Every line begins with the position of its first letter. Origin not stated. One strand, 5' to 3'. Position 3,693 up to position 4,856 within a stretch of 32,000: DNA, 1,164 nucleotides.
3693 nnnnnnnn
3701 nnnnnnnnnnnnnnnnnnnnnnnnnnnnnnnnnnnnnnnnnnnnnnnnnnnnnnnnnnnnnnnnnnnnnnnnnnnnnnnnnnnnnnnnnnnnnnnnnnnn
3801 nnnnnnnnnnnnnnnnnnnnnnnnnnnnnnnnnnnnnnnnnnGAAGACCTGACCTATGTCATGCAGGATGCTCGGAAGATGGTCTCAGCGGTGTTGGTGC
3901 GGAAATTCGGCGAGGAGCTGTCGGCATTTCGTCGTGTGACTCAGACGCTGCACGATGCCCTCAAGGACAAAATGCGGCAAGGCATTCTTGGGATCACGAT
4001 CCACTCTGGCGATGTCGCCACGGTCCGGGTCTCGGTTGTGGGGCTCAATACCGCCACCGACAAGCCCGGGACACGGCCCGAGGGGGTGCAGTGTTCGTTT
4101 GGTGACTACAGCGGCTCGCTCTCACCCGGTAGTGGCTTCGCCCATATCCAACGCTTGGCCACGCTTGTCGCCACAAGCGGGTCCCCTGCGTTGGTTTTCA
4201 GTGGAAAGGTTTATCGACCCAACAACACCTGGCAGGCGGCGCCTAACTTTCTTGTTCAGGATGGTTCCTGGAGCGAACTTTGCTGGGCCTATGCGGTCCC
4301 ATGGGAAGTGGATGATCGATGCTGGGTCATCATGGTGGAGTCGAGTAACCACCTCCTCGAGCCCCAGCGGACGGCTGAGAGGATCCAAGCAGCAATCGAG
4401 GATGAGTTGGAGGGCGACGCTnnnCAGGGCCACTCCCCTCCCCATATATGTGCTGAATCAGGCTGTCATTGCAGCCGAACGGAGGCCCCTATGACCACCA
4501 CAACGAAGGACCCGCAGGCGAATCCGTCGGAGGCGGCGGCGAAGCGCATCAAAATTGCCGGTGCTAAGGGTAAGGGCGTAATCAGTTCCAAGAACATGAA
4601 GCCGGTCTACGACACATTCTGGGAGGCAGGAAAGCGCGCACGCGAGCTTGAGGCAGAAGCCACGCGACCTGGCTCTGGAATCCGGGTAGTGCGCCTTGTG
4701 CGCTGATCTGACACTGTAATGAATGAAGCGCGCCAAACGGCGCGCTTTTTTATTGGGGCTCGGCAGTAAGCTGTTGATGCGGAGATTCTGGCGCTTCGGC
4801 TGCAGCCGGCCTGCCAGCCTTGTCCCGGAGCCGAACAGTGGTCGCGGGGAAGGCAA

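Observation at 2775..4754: Patatin-like phospholipase with an inserted hydrophobic hairpin and an unknown C-terminal half, paired with a 71-aa basic protein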

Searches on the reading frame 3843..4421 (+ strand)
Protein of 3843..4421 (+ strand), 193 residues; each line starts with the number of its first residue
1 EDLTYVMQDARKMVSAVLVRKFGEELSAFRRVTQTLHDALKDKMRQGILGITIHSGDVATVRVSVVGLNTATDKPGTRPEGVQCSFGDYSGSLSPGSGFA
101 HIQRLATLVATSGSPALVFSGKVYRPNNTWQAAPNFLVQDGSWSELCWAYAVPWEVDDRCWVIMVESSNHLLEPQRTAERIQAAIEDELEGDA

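Call 26: find_homologous_proteins(query=A2, max_evalue=0.01)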
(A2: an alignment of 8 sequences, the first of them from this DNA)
Query A2 (8 sequences) (193 aa, profile of the alignment): 2 proteins with E <= 0.01 among 6978 candidates.
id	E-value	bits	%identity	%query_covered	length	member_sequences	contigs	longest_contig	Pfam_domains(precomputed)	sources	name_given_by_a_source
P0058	7.6e-24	103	26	12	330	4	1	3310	PF01734.28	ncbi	-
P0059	1.3e-10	60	26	24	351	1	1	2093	PF01734.28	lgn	-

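Call 27: search_protein_families(library=pfam, alignment_id=A2, max_evalue=10)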
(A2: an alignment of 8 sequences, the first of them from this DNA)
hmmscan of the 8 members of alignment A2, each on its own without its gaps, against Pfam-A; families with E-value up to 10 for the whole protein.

A. member 1, seq(193 aa): 0 families

B. families by the number of members that match (of 8 scanned): 0 families

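Call 54: predict_structure(alignment_id=A2)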
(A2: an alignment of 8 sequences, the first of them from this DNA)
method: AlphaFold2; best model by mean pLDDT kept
length: 193 residues; sequences in the alignment: 8
mean_pLDDT: 83.0   pTM: 0.79
mean pLDDT of the five models: 83.0, 77.8, 73.7, 72.0, 69.2
residues with pLDDT >= 90: 70; 70-90: 96; 50-70: 21; < 50: 6
segments of 3 or more residues with pLDDT < 50: 74-78
pLDDT, mean of each block of 10 residues (from residue 1): 83 78 77 94 92 85 85 52 85 76 86 89 80 72 90 84 93 93 91 53
secondary structure, 60 per line:
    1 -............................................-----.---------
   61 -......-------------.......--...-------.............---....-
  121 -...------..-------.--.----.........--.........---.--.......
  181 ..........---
elements in order: H2-45 E62-67 E81-87 H100-112 E116-119 E122-124 E148-156 E159-167 H174-190

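Call 57: fold_search(model_id=the predicted structure, library=pdb)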
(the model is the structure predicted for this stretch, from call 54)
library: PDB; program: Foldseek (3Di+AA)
matches with E <= 10: 1371; with E <= 0.001: 0
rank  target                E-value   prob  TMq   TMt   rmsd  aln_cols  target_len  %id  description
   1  4bwi_B                2.7e-03  0.98  0.42  0.24  11.1       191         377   12  Structure of the phytochrome Cph2 from Synechocystis sp. PCC6803 (released 2013-10-30)
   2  6ozb_A                3.2e-03  0.84  0.31  0.32  12.5       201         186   13  Crystal structure of the phycoerythrobilin-bound GAF domain from a cyanobacterial phytochrome (released 2020-05-20)
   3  6psk_T                3.4e-03  0.97  0.38  0.46   6.7       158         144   14  Crystal structure of the complex between periplasmic domains of antiholin RI and holin T from T4 phage, in P6522 (released 2020-06-24)
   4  6px4_B                4.7e-03  0.97  0.39  0.49   6.3       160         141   12  Crystal structure of the complex between periplasmic domains of antiholin RI and holin T from T4 phage, in H32 (released 2020-06-24)
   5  6oza_A                4.7e-03  0.77  0.31  0.32  12.4       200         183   14  Crystal structure of the phycocyanobilin-bound GAF domain from a cyanobacterial phytochrome (released 2020-05-20)
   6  6px4_T                5.0e-03  0.98  0.41  0.51   5.7       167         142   14  Crystal structure of the complex between periplasmic domains of antiholin RI and holin T from T4 phage, in H32 (released 2020-06-24)
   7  6ozb_B                5.0e-03  0.82  0.32  0.33  12.5       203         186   13  Crystal structure of the phycoerythrobilin-bound GAF domain from a cyanobacterial phytochrome (released 2020-05-20)
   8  6ozb_C                5.6e-03  0.72  0.30  0.30  12.2       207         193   14  Crystal structure of the phycoerythrobilin-bound GAF domain from a cyanobacterial phytochrome (released 2020-05-20)
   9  4bwi_A                6.4e-03  0.93  0.40  0.24  11.4       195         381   13  Structure of the phytochrome Cph2 from Synechocystis sp. PCC6803 (released 2013-10-30)
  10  2pr5_A                7.7e-03  0.84  0.28  0.40  12.4       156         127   10  Structural Basis for Light-dependent Signaling in the Dimeric LOV Photosensor YtvA (Dark Structure) (released 2007-08-07)
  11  2y8h_B                9.3e-03  0.96  0.39  0.48   7.0       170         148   10  STRUCTURE OF THE FIRST GAF DOMAIN E87G MUTANT OF MYCOBACTERIUM TUBERCULOSIS DOSS (released 2011-02-23)
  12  8w26                  9.3e-03  0.75  0.34  0.20  11.9       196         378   12  X-ray crystal structure of the GAF-PHY domains of SyB-Cph1 (released 2024-05-22)
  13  6pxe_D                1.1e-02  0.98  0.47  0.56   5.3       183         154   11  Crystal structure of the complex between periplasmic domains of antiholin RI and holin T from T4 phage, in P21 (released 2020-06-24)
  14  6saw_A                1.1e-02  0.77  0.35  0.25   9.5       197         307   13  Chromophore binding domain of bacteriophytochrome linked diguanylyl cyclase from Idiomarina species A28L (dimeric Pfr- (released 2019-12-11)
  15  2w3g_B                1.3e-02  0.89  0.37  0.45   7.3       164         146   11  Air-oxidized structure of the first GAF domain of Mycobacterium tuberculosis DosS (released 2009-03-10)
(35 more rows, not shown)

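Call 59: search_protein_representatives(alignment_id=A2)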
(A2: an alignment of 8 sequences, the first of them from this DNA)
Query: 8 sequences, 200 profile positions. Proteins with E-value up to 0.001 (for the whole library): 486; up to 1e-10: 203; up to 1e-30: 9. The best 150 are listed.
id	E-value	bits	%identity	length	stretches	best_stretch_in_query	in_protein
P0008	3.3e-61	223.1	-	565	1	2-198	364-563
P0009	7.8e-59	215.4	-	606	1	2-198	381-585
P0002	2.4e-47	177.8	-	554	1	1-199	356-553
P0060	9.9e-43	162.8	-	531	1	2-193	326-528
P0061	7.3e-38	146.9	-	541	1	1-198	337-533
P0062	9.9e-36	139.9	-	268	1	5-198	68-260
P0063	1.3e-31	126.6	-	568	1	2-188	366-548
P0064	1.3e-31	126.5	-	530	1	5-198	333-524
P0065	1.7e-31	126.2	-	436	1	8-187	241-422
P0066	1.2e-30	123.4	-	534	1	6-195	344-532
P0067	1.4e-30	123.1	-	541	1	5-190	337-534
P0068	7.4e-29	117.5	-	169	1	33-193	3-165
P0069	1.2e-28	116.8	-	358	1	2-184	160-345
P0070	1.5e-28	116.5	-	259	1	2-186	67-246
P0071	1.6e-28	116.4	-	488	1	2-170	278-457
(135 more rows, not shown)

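Call 87: search_solved_structures(query=A2, max_evalue=10)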
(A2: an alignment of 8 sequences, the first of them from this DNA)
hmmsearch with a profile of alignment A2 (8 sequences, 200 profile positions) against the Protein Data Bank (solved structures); distinct sequences matched with E-value up to 10: 6.
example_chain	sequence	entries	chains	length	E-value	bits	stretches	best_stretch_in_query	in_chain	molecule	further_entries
8cgn_B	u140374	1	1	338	0.048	16.9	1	63-111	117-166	60S ribosomal protein L17-A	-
3o6o_A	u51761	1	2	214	0.17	15.1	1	4-82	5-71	Heat shock protein 83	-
3omu_A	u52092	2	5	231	0.2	14.9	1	4-70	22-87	Heat shock protein 83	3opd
3zid_A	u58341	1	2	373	0.48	13.6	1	41-95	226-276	TUBULIN/FTSZ, GTPASE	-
6gcv_A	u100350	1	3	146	0.56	13.4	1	22-110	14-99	Chemotaxis transducer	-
8eov_A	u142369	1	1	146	0.86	12.8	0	5-46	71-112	C2HR1_4r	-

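Call 90: fold_search(model_id=the predicted structure, library=viral)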
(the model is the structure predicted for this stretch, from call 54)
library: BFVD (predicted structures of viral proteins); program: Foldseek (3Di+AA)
matches with E <= 10: 793; with E <= 0.001: 1
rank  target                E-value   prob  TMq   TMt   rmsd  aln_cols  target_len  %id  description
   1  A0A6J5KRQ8            6.4e-04  1.00  0.47  0.42   7.1       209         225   12  GAF domain-containing protein [uncultured Caudovirales phage]
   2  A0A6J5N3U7            2.7e-03  0.97  0.39  0.38  11.2       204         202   10  Uncharacterized protein [uncultured Caudovirales phage]
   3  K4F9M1                3.0e-03  0.95  0.39  0.36   9.9       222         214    9  Uncharacterized protein [Cronobacter phage vB_CsaM_GAP32]
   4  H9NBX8                3.4e-03  0.97  0.43  0.41   9.9       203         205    7  (no name in the UniProt tables at hand)
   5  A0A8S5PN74            4.6e-03  1.00  0.48  0.42   5.4       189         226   13  Uncharacterized protein [Myoviridae sp. ctwwN25]
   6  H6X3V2                1.5e-02  0.72  0.34  0.32  13.6       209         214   10  Uncharacterized protein [Klebsiella phage vB_KleM_RaK2]
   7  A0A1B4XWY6            1.5e-02  0.69  0.32  0.32  13.2       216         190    9  Uncharacterized protein [Tenacibaculum phage pT24]
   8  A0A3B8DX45            3.0e-02  0.82  0.41  0.37   8.4       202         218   11  Class III holin [Proteus phage Stubb]
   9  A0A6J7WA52            3.0e-02  0.80  0.38  0.32  10.2       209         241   10  Uncharacterized protein [uncultured Caudovirales phage]
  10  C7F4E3                3.4e-02  0.51  0.29  0.27  10.9       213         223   10  (no name in the UniProt tables at hand)
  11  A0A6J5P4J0            5.2e-02  0.54  0.36  0.33  11.9       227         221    8  Uncharacterized protein [uncultured Caudovirales phage]
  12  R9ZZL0                5.9e-02  0.25  0.22  0.19  14.9       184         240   11  Uncharacterized protein [Cellulophaga phage phi19:1]
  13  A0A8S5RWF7            6.3e-02  0.15  0.18  0.28  12.3       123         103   12  Uncharacterized protein [Siphoviridae sp. ctHip2]
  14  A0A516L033            7.2e-02  0.60  0.38  0.35  11.6       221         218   10  (no name in the UniProt tables at hand)
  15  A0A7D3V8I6            7.2e-02  0.12  0.20  0.08  25.7       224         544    9  AAA+ family ATPase [Fadolivirus FV1/VV64]
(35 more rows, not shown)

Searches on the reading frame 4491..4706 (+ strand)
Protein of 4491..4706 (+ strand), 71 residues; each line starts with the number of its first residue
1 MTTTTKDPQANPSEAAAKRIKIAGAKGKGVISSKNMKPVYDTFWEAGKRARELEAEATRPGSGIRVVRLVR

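Call 4: search_protein_families(library=pfam, proteins=[window:4491-4706:+], max_evalue=0.01)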
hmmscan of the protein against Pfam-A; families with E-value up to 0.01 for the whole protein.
window:4491-4706:+ (71 aa): 0 families

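Call 6: search_protein_families(library=padloc, proteins=[window:4491-4706:+], max_evalue=0.01)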
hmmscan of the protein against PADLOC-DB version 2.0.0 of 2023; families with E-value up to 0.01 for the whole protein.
window:4491-4706:+ (71 aa): 0 families

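Call 7: search_protein_families(library=ncbifam, proteins=[window:4491-4706:+], max_evalue=0.01)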
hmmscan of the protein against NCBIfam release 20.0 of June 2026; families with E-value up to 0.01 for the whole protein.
window:4491-4706:+ (71 aa): 0 families

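Call 83: find_homologous_proteins(query=A6, max_evalue=1)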
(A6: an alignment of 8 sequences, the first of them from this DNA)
Query A6 (8 sequences) (71 aa, profile of the alignment): 11 proteins with E <= 1 among 992 candidates.
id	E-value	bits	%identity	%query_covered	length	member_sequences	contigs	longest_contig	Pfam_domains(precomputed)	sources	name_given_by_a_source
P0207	2.8e-16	77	-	-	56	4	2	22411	-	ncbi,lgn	-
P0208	2.4e-13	68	-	-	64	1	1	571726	-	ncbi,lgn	-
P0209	5.1e-13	67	44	55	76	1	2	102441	-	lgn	-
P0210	2.2e-12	65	100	100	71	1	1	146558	-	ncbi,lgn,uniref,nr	ncbi:hypothetical protein JN531_016940 (plasmid) [Flagellatimonas centrodinii]|uniref:hypothetical p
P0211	2.3e-12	65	-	-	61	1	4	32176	-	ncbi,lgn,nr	ncbi:MAG: hypothetical protein P4L83_19795 [Nevskia sp.]|nr:hypothetical protein [Nevskia sp.]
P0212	3.4e-11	61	-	-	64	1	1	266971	-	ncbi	ncbi:MAG: hypothetical protein ACKVOP_08590 [Sphingomonadaceae bacterium]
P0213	1.3e-9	56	-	-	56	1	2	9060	-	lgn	-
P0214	1.8e-9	56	43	20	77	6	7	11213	-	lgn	-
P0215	6.9e-9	54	-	-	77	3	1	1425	-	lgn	-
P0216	2.6e-8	52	-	-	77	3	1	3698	-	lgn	-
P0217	7.3e-4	38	-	-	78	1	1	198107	-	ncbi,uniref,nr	ncbi:hypothetical protein CU103_24285 [Phyllobacterium sophorae]|uniref:Uncharacterized protein n=1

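Call 84: find_encoding_contigs(protein=P0214, flank=4000, max_places=4)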
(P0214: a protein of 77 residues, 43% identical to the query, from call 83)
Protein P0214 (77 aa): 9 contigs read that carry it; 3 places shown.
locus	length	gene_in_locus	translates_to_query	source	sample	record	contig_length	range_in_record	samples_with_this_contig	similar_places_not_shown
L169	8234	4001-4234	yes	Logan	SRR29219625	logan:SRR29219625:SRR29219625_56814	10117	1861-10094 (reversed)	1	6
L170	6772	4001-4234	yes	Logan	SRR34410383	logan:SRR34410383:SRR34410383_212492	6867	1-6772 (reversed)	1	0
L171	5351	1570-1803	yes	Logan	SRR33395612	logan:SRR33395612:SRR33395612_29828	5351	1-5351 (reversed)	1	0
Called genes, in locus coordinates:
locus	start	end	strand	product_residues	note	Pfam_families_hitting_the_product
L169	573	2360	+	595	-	PF03235:GmrSD_N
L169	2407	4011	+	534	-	PF01734:Patatin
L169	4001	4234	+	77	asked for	-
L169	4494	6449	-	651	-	PF20698:PIN-TPR-GreABC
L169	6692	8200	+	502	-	PF00665:rve (weak), PF09299:Mu-transpos_C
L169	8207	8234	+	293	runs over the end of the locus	PF05621:TniB, PF13191:AAA_16 (weak), PF13401:AAA_22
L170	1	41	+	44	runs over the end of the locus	?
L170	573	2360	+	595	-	PF03235:GmrSD_N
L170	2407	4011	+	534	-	PF01734:Patatin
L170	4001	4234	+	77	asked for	-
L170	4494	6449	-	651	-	PF20698:PIN-TPR-GreABC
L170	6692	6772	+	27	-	?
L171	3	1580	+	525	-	?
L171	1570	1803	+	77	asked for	-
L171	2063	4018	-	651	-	PF20698:PIN-TPR-GreABC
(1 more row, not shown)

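Call 85: find_encoding_contigs(protein=P0217, flank=4000, max_places=2)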
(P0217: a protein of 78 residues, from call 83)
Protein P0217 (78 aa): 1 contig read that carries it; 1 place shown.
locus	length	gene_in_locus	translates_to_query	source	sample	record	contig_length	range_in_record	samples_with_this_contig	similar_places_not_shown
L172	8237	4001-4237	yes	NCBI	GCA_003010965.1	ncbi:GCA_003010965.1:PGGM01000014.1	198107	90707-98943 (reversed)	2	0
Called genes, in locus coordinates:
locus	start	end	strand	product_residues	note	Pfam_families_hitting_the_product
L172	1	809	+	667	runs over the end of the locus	PF02129:Peptidase_S15, PF00561:Abhydrolase_1, PF08530:PepX_C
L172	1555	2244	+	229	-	-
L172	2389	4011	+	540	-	PF01734:Patatin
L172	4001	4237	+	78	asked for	-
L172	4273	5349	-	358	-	PF00294:PfkB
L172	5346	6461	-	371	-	-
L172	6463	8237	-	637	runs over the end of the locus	PF24389:ORC-CDC6-like (faint)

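Call 86: find_encoding_contigs(protein=P0213, flank=4000, max_places=2)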
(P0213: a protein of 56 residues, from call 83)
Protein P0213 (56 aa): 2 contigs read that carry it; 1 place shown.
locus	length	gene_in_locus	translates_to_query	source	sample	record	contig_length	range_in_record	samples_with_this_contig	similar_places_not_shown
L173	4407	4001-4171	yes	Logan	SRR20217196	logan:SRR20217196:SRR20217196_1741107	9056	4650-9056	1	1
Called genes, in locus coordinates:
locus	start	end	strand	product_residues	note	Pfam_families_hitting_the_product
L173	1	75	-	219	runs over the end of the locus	-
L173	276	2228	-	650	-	PF13589:HATPase_c_3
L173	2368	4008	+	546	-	PF01734:Patatin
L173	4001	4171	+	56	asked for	-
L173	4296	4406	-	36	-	?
